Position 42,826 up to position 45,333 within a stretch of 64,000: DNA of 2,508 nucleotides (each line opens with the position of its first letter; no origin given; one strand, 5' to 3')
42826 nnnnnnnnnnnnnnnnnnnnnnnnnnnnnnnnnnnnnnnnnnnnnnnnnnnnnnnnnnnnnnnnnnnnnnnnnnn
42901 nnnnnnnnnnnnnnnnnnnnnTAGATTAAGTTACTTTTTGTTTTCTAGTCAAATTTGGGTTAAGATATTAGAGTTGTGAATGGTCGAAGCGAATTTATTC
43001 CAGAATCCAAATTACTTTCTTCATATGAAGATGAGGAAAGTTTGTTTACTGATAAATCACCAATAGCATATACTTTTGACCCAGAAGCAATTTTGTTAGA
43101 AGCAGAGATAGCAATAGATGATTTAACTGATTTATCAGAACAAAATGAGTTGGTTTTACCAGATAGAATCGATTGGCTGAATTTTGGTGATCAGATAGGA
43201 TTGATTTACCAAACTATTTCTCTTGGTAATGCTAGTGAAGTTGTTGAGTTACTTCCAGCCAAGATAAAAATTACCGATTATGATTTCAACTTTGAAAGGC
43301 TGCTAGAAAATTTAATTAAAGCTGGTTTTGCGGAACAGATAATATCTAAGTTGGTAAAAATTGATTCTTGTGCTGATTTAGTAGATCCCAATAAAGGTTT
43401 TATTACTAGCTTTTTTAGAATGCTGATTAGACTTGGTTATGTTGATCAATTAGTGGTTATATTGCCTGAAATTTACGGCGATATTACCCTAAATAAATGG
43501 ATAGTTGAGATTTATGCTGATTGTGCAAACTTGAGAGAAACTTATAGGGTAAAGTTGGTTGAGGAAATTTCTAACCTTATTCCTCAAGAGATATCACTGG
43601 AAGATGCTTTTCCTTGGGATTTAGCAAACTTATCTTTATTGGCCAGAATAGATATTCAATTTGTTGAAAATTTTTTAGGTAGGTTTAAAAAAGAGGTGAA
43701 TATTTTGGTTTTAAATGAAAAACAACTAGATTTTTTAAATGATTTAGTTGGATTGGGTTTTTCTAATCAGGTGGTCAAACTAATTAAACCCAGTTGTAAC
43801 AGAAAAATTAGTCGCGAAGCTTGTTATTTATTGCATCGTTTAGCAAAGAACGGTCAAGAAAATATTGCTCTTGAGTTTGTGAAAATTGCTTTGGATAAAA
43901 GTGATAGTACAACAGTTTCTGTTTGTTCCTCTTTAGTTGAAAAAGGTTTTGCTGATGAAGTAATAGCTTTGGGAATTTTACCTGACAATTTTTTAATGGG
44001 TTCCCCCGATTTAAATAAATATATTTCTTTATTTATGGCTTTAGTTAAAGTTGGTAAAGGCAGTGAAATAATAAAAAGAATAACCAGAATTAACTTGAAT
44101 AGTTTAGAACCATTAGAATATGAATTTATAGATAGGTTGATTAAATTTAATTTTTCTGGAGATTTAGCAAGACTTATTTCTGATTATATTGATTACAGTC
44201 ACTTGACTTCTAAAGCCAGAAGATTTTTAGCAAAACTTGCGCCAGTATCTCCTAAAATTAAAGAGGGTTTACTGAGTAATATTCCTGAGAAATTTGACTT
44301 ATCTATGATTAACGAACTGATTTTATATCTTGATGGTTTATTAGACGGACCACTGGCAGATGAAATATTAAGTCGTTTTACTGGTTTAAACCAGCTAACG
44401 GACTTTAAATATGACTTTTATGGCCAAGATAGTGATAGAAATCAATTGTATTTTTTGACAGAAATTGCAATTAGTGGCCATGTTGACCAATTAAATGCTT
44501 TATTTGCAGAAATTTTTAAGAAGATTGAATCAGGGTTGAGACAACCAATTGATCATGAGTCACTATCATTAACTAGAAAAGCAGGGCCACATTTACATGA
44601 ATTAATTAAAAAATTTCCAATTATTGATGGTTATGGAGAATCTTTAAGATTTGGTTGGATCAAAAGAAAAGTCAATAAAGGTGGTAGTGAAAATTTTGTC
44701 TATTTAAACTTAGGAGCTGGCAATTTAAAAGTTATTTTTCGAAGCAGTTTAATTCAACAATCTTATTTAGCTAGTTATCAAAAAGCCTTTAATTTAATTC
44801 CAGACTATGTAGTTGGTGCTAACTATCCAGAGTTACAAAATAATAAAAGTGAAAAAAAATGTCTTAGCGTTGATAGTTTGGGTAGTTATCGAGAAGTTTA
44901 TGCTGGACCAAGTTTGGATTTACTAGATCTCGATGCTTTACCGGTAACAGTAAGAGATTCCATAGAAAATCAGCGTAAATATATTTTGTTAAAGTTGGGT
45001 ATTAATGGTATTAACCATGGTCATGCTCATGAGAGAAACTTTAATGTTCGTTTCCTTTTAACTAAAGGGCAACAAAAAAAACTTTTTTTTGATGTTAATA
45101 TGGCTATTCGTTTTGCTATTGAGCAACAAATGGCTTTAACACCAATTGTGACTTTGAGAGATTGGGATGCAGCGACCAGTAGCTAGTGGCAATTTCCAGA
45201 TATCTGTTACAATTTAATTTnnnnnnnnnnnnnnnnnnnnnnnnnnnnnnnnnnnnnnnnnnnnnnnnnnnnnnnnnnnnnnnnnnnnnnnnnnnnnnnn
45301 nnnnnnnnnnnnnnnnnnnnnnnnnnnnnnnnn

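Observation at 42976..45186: Unknown 736-aa helical-repeat protein with a pseudokinase-like tail, wedged inside the suf operon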

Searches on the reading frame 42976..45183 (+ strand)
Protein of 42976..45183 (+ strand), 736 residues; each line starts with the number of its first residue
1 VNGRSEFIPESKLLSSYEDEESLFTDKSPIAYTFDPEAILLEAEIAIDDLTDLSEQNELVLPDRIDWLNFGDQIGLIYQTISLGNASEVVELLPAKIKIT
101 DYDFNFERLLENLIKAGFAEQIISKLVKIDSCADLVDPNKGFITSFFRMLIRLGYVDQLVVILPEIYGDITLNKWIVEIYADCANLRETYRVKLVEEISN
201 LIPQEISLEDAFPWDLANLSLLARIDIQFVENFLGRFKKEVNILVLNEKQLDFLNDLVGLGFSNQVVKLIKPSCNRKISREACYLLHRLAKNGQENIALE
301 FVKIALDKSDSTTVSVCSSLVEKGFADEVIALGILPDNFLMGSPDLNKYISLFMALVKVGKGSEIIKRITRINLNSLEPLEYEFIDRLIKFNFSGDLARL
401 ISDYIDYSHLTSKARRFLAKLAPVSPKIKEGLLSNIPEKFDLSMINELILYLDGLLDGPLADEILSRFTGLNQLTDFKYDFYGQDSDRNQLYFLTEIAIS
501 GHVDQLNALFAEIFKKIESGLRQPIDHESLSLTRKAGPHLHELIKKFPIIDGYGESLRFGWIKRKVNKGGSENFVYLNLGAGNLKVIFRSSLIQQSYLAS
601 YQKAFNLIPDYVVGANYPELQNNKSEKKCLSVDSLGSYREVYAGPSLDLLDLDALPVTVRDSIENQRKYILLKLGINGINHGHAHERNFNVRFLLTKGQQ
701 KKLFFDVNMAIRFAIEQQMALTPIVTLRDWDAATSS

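Call 3: search_protein_families(library=pfam, proteins=[window:42976-45183:+], max_evalue=1)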
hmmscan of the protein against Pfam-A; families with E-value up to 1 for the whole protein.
window:42976-45183:+ (736 aa): 0 families

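Call 4: search_protein_families(library=ncbifam, proteins=[window:42976-45183:+], max_evalue=1)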
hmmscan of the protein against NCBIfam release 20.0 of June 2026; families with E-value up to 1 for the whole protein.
window:42976-45183:+ (736 aa): 0 families

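Call 5: search_solved_structures(query=window:42976-45183:+, max_evalue=10)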
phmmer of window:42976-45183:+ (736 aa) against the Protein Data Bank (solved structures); distinct sequences matched with E-value up to 10: 1.
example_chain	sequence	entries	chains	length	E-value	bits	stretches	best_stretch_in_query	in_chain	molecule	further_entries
8tc8_A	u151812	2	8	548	2.1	9.8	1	502-594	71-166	Asparagine--tRNA ligase, cytoplasmic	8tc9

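Call 7: find_homologous_proteins(query=window:42976-45183:+, max_evalue=0.001)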
Query window:42976-45183:+ (736 aa): 1 proteins with E <= 0.001 among 8000 candidates.
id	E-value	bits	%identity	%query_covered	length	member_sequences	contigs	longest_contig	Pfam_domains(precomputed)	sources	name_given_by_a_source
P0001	0.0e+0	1628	100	100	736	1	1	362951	-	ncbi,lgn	-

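Call 8: find_encoding_contigs(protein=P0001, flank=10000, max_places=6)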
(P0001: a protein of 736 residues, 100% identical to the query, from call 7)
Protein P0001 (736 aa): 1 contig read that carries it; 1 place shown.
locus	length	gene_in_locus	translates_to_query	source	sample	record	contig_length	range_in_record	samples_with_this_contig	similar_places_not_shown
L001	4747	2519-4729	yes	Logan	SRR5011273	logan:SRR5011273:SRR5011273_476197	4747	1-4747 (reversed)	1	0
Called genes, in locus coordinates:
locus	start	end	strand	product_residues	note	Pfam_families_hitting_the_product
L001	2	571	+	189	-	?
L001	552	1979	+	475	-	PF19295:SufBD_N, PF01458:SUFBD_core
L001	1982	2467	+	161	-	PF01458:SUFBD_core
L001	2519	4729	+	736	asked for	-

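Call 21: predict_structure(protein=window:42976-45183:+)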
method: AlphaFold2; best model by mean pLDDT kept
length: 736 residues; sequences in the alignment: 1
mean_pLDDT: 41.5   pTM: 0.33
mean pLDDT of the five models: 41.5, 40.6, 40.2, 38.8, 30.9
residues with pLDDT >= 90: 0; 70-90: 52; 50-70: 166; < 50: 518
segments of 3 or more residues with pLDDT < 50: 1-108, 123-145, 156-228, 241-245, 273-279, 437-459, 461-463, 468-736
pLDDT, mean of each block of 10 residues (from residue 1): 29 31 29 31 34 32 30 36 38 34 43 52 44 37 50 49 41 39 39 42 38 44 49 56 52 60 60 47 56 60 55 71 77 68 67 80 74 65 69 69 65 66 70 56 41 47 47 25 26 27 34 30 22 26 28 26 29 32 27 28 23 20 20 19 20 28 31 27 21 29 29 26 23 25
secondary structure, 60 per line:
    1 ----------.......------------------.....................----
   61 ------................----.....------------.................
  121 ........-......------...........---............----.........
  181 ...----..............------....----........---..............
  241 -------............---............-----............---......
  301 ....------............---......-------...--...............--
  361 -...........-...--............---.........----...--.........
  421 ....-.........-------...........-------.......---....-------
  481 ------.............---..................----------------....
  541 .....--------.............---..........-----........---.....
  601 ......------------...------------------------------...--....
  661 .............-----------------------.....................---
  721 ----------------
elements in order (helices of 4 or more, strands of 3 or more residues): H11-17 H36-56 H67-82 H87-91 H104-128 H130-135 H142-152 H156-167 H172-183 H188-201 H208-211 H216-223 H227-240 H248-259 H263-274 H280-291 H295-304 H311-322 H326-331 E339-341 H344-358 H362-368 E369-372 H379-390 H394-402 H412-424 H426-434 H442-452 H460-466 H470-473 H487-499 H503-520 H537-545 E557-566 E570-579 E585-589 H596-606 H657-673 H697-717

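Call 25: search_protein_representatives(protein=window:42976-45183:+)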
Query: 736 residues. Proteins with E-value up to 0.001 (for the whole library): 46; up to 1e-10: 46; up to 1e-30: 27. The best 46 are listed.
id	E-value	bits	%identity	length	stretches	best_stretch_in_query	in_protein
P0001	0.0e+00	1628.3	100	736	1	1-736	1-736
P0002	9.4e-121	420.9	37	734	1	29-734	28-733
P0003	1.5e-114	400.3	36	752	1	63-735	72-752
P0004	9.3e-86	305.2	33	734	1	61-735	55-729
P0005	1.5e-65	238.4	39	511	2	455-735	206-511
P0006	8.6e-59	216.0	33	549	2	314-734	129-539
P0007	4.9e-53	197.0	31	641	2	248-734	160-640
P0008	4.3e-51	190.6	31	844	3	384-735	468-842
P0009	1.3e-48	182.3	35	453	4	512-735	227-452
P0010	2.0e-47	178.5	30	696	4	431-734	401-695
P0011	2.5e-44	168.3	32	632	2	503-734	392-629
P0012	5.9e-42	160.4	33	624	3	516-735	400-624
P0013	4.5e-39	150.9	32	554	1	224-734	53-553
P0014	5.2e-39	150.7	41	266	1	510-734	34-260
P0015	4.4e-38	147.6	35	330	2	515-736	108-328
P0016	5.1e-38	147.4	31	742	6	507-736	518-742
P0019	7.0e-35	137.0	55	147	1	597-735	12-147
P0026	1.6e-31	125.9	30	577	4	508-733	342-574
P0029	2.5e-30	122.0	29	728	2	198-734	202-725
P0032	2.1e-26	109.0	45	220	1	542-735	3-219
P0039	8.4e-18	80.6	41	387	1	597-733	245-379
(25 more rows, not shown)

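Call 33: find_encoding_contigs(protein=P0002, flank=10000, max_places=4)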
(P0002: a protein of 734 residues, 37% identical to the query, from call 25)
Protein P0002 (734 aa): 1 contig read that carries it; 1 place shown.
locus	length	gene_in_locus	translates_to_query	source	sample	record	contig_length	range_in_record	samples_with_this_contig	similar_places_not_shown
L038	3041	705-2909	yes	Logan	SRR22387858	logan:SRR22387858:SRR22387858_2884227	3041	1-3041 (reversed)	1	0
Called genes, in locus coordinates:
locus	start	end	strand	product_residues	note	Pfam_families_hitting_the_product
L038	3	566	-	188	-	?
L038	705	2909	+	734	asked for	-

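Call 34: find_encoding_contigs(protein=P0032, flank=10000, max_places=4)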
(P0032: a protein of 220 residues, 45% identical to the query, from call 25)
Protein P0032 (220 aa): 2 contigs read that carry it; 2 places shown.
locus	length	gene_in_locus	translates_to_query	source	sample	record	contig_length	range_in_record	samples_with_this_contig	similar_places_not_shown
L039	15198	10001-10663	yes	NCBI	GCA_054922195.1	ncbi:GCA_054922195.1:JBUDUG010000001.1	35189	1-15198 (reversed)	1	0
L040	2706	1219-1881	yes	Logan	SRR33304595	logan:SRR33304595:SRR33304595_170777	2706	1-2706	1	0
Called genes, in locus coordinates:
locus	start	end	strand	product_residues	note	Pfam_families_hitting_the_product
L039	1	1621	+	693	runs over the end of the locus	PF05762:VWA_CoxE (faint), PF11775:CobT_C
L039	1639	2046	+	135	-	-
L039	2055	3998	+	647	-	PF07728:AAA_5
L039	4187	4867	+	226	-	-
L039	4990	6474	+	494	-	-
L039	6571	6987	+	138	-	PF00210:Ferritin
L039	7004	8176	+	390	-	PF00155:Aminotran_1_2, PF01212:Beta_elim_lyase (faint), PF01053:Cys_Met_Meta_PP (weak), PF00266:Aminotran_5 (faint), PF01041:DegT_DnrJ_EryC1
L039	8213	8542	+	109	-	-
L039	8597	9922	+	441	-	-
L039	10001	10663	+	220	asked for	-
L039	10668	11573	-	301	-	PF00483:NTP_transferase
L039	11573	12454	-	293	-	-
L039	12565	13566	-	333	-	PF01933:CofD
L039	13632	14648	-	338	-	-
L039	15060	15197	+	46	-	?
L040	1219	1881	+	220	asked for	-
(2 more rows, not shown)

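Call 35: find_encoding_contigs(protein=P0039, flank=10000, max_places=4)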
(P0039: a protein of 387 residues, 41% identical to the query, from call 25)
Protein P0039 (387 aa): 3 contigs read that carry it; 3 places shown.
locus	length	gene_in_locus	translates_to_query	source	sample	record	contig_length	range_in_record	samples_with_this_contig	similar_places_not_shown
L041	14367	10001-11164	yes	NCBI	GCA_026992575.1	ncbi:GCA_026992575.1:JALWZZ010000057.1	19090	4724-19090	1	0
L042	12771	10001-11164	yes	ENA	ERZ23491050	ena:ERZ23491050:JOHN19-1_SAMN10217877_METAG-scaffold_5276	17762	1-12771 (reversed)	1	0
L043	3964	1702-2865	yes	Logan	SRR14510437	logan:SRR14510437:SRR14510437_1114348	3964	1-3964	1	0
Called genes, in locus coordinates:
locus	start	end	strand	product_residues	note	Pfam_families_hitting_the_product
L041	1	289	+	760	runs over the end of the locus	-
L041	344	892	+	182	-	PF01424:R3H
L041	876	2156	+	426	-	-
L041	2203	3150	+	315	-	-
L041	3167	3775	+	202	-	PF00588:SpoU_methylase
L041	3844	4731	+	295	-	-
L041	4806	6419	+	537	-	PF01406:tRNA-synt_1e, PF01921:tRNA-synt_1f (weak), PF09334:tRNA-synt_1g (weak), PF09190:DALR_2 (weak)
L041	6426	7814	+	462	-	PF00574:CLP_protease (weak), PF25145:NfeD1b_N (weak), PF01343:Peptidase_S49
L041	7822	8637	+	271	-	PF01351:RNase_HII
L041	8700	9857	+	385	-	PF17092:PCB_OB (faint), PF00575:S1, PF21710:Spt6_S1 (faint), PF00575:S1, PF23459:S1_RRP5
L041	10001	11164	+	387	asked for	-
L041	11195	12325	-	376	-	PF01926:MMR_HSR1, PF02421:FeoB_N (weak), PF06071:YchF-GTPase_C, PF02824:TGS (faint)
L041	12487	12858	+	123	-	-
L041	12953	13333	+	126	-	PF01250:Ribosomal_S6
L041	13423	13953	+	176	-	PF00436:SSB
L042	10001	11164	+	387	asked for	-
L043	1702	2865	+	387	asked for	-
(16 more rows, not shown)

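Call 47: search_protein_families(library=padloc, proteins=[window:42976-45183:+, P0007, P0013], max_evalue=1)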
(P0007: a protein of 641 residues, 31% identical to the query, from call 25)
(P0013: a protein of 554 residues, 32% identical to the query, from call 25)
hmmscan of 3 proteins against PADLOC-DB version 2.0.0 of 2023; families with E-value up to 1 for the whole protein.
window:42976-45183:+ (736 aa): 1 family
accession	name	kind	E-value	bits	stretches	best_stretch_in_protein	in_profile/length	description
PDLC01860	CARF3--CARF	-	0.05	11.7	1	263-333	26-95/210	-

P0007 (641 aa): 0 families

P0013 (554 aa): 1 family
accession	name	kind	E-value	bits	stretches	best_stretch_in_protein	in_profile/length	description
PDLC04783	PDC-M72A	-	0.033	11.4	0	272-363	202-293/392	-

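Call 49: search_protein_families(library=pfam, proteins=[P0007, P0009, P0013, P0010, P0008, P0016, P0029, P0002, P0003, P0026], max_evalue=0.1)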
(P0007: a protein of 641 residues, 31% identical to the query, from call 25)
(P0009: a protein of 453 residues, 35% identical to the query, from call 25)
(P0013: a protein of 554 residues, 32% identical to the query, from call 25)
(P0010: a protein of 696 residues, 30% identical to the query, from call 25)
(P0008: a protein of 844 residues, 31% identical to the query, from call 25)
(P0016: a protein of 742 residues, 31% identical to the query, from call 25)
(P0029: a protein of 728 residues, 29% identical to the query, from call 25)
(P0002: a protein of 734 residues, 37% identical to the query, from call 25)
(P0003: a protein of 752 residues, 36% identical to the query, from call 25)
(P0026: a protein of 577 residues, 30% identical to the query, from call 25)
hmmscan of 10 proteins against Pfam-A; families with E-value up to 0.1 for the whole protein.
P0007 (641 aa): 0 families

P0009 (453 aa): 4 families
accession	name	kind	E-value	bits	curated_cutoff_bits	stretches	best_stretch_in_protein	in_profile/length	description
PF14726.11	RTTN_N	-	0.00059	21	25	0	143-175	50-82/97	Rotatin, an armadillo repeat protein, centriole functioning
PF07205.16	DUF1413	-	0.0059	17.2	25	0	199-218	5-24/69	Domain of unknown function (DUF1413)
PF05295.16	Luciferase_N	-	0.032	14.7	25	0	21-65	14-58/82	Luciferase/LBP N-terminal domain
PF04286.17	DUF445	-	0.085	13.2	33.8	0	112-169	96-153/368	Protein of unknown function (DUF445)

P0013 (554 aa): 5 families
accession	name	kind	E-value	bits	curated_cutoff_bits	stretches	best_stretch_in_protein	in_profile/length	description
PF19964.5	EAD11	-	1.6e-08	34.9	26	0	217-236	6-25/80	Effector-associated domain 11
PF20810.2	MINT_RID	-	5.6e-05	23.9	27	0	60-76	220-236/240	Msx2-interacting protein, nuclear receptor-interacting domain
PF22604.1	TetR_HI_0893_C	-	0.0014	19.4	27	0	34-76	34-77/112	Tetracyclin repressor-like HI_0893, C-terminal domain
PF22127.1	NtdA_N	-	0.024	14.9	27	0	271-296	4-29/66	NTD biosynthesis operon protein NtdA, N-terminal domain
PF08628.17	Nexin_C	-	0.055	14.3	22.3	0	209-236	78-105/110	Sorting nexin C terminal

P0010 (696 aa): 0 families

P0008 (844 aa): 0 families

P0016 (742 aa): 1 family
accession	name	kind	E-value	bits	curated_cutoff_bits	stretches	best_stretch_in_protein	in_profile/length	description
PF23142.2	PH_PLEKHM2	-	0.092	13.1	22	0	50-91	75-116/140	PLEKHM2 PH domain-like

P0029 (728 aa): 0 families

P0002 (734 aa): 1 family
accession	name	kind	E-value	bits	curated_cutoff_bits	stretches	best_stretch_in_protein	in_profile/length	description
PF13414.12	TPR_11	-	0.028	14.5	26.8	0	585-609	4-28/42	TPR repeat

P0003 (752 aa): 0 families

P0026 (577 aa): 0 families
